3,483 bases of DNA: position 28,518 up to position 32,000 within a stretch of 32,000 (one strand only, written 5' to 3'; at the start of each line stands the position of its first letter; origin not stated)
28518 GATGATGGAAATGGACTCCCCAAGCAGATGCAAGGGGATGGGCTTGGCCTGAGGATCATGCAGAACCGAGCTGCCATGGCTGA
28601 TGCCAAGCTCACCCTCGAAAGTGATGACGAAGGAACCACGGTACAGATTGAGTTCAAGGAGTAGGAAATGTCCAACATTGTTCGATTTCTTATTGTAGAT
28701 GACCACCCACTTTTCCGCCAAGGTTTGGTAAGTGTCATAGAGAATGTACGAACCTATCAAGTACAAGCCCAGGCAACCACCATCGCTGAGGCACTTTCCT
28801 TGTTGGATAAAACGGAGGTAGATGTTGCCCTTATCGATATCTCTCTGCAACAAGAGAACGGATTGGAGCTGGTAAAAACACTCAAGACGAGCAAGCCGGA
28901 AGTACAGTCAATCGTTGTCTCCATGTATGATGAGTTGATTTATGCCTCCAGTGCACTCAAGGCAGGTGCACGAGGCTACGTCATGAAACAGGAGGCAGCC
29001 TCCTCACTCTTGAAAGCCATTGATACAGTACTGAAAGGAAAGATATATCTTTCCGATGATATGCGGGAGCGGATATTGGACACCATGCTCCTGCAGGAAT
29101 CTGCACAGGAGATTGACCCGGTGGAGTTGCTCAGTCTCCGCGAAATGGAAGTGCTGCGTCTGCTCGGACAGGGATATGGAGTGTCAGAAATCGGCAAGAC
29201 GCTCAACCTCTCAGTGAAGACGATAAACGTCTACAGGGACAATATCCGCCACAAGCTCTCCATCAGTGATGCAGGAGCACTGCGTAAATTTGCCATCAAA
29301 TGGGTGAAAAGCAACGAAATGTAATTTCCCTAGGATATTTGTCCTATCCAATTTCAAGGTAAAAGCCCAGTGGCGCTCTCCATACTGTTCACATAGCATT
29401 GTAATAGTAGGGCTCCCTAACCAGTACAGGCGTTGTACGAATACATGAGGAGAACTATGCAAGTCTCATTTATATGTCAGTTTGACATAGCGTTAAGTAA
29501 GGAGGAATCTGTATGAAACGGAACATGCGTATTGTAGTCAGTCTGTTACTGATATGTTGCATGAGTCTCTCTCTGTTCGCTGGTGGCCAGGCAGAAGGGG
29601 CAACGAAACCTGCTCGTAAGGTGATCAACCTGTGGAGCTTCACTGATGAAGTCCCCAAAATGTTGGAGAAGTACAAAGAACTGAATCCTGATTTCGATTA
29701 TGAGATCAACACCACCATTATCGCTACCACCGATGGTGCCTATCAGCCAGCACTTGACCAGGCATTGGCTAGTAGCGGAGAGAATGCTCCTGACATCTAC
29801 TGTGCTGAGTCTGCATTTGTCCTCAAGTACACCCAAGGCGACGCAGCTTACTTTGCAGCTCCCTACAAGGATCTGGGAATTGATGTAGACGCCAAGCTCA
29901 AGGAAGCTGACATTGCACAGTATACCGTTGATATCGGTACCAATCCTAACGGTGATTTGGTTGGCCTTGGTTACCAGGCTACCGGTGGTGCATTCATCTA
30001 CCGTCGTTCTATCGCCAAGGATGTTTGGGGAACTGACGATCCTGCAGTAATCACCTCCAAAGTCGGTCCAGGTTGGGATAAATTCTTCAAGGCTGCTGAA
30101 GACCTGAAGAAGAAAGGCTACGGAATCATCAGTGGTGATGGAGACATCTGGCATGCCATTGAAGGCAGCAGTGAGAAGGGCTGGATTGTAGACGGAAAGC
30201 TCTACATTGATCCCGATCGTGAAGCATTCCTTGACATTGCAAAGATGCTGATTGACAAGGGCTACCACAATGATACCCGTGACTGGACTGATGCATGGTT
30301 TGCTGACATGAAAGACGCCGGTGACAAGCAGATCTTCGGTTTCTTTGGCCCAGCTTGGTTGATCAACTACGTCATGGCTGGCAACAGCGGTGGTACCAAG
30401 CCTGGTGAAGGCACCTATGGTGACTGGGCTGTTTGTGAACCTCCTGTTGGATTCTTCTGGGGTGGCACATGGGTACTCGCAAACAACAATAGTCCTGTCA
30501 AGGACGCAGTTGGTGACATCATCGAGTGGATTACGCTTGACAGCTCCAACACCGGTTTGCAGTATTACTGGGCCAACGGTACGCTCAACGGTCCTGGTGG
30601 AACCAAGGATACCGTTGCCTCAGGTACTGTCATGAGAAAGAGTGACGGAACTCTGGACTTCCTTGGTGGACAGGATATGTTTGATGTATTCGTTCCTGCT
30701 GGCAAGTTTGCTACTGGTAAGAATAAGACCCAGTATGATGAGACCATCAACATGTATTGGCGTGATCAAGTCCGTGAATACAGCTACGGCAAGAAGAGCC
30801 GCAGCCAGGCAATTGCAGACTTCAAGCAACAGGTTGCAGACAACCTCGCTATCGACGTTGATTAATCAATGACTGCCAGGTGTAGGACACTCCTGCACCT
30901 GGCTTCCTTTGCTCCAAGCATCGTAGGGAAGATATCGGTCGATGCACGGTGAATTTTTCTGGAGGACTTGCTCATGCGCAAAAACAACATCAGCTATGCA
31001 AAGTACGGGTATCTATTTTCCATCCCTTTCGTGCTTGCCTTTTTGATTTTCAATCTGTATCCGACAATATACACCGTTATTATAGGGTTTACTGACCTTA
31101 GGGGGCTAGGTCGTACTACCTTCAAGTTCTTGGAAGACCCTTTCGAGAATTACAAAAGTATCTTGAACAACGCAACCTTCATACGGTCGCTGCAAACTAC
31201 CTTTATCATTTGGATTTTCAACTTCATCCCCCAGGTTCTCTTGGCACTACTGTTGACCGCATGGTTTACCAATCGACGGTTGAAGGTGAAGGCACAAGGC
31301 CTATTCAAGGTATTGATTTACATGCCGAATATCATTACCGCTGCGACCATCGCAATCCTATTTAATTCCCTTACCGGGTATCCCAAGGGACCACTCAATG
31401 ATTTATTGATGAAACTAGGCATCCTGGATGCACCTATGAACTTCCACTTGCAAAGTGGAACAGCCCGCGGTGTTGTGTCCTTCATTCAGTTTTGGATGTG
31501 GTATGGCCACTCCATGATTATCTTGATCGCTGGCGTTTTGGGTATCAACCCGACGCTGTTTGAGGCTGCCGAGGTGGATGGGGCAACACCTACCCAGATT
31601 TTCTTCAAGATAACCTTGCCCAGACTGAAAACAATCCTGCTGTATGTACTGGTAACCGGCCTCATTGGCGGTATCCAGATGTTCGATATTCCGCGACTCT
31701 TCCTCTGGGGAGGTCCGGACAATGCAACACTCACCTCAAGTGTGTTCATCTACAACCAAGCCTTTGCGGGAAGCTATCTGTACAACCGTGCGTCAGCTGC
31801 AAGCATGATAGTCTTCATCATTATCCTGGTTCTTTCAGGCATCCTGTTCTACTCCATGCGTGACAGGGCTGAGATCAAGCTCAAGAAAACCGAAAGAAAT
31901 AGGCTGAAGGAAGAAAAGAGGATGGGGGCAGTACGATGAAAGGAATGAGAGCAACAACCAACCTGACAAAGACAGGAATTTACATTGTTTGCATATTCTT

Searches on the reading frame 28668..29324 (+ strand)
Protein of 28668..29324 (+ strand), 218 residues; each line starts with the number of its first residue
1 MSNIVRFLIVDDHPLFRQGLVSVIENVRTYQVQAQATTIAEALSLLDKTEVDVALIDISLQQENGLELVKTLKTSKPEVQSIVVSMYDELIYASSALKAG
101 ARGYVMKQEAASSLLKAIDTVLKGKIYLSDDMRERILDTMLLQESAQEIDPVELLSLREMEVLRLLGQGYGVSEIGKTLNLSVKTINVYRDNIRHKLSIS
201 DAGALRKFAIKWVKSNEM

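Call 10: search_protein_families(library=ncbifam, proteins=[window:28668-29324:+])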
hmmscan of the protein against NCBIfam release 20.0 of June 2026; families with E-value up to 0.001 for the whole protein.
window:28668-29324:+ (218 aa): 87 families (the best 25 are shown)
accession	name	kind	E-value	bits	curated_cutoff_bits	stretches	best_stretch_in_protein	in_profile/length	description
NF052445.1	RespRegMctR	equivalog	1.6e-41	142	300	1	5-211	2-201/205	two-component system response regulator MctR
NF007018.1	PRK09483.1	equivalog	6.4e-36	124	280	1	5-212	2-206/217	UvrY/SirA/GacA family response regulator transcription factor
NF011896.0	PRK15369.1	equivalog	9.2e-34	116.9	242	1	5-211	4-206/211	two component system response regulator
NF047785.1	respo_reg_MadR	equivalog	3.9e-31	108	300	1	5-201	1-195/209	MadR family response regulator transcription factor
NF007935.0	PRK10651.1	equivalog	1.1e-29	103.2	250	1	5-200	7-201/216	two-component system response regulator NarL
NF007708.0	PRK10403.1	equivalog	8.3e-28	97.3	343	1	6-200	8-199/215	nitrate/nitrite response regulator protein NarP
NF007685.0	PRK10360.1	equivalog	1.2e-25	90.5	258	1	7-205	4-188/196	response regulator transcription factor UhpA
NF007403.0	PRK09935.1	equivalog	3e-25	89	271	1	7-207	6-202/210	fimbria biosynthesis transcriptional regulator FimZ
NF007419.0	PRK09958.1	equivalog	5.1e-24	85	251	1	8-209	4-198/204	acid-sensing system DNA-binding response regulator EvgA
NF008098.0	PRK10840.1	equivalog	4.3e-22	78.7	235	1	5-206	4-202/216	response regulator transcription factor RcsB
NF006900.1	PRK09390.1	equivalog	5.4e-16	58.7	255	1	1-210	1-198/203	response regulator FixJ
NF033791.1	ActR_PrrA_rreg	equivalog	6.9e-16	58.7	250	1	7-120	4-115/173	ActR/PrrA/RegA family redox response regulator transcription factor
NF041830.1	RR_TF_ErdR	exception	7.5e-14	51.9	390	1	7-199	4-195/213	response regulator transcription factor ErdR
NF010684.1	PRK14084.1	equivalog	8.6e-14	51.9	375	1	6-128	2-120/254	response regulator transcription factor LytR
NF001965.0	PRK00742.1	subfamily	9.3e-13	48.1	293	1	4-133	3-134/357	chemotaxis-specific protein-glutamate methyltransferase CheB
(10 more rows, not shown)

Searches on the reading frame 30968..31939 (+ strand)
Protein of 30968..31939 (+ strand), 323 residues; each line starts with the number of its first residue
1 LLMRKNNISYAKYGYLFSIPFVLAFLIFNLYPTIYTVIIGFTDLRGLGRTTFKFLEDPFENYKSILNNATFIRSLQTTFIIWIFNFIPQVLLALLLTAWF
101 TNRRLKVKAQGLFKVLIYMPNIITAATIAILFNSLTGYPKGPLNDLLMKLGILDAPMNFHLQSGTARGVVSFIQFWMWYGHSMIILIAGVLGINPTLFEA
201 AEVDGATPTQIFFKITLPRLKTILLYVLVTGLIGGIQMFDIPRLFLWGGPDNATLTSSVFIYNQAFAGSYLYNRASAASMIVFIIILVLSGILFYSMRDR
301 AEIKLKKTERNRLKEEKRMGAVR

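Call 10: search_protein_families(library=ncbifam, proteins=[window:30968-31939:+])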
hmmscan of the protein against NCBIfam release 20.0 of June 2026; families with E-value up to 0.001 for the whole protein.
window:30968-31939:+ (323 aa): 8 families
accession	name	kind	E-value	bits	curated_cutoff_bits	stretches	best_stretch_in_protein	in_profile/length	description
NF007852.0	PRK10561.1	equivalog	6.3e-19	68.9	335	1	11-294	11-285/295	sn-glycerol-3-phosphate ABC transporter permease UgpA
NF040931.1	ABC_arch_GlcT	equivalog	1.4e-16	60.9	360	1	19-288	3-262/278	glucose ABC transporter permease GlcT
NF008232.0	PRK10999.1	equivalog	5.5e-12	45.2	392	1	60-289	268-507/520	maltose ABC transporter permease MalF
TIGR03262.1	PhnU2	equivalog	3.8e-09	35.7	593.25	1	59-301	40-261/546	putative 2-aminoethylphosphonate ABC transporter permease subunit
NF011624.0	PRK15050.1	equivalog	7.5e-06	25.3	247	1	16-302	26-287/297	2-aminoethylphosphonate ABC transporter permease subunit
NF008231.0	PRK10998.1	equivalog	2.3e-05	24.1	261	1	192-288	183-276/296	maltose ABC transporter permease MalG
TIGR01581.1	Mo_ABC_porter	hypoth_equivalog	6.6e-05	22.5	210.3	1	68-287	20-222/225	ABC transporter permease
NF040932.1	ABC_arch_GlcU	equivalog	0.00035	20.3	340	1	142-289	119-252/272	glucose ABC transporter permease GlcU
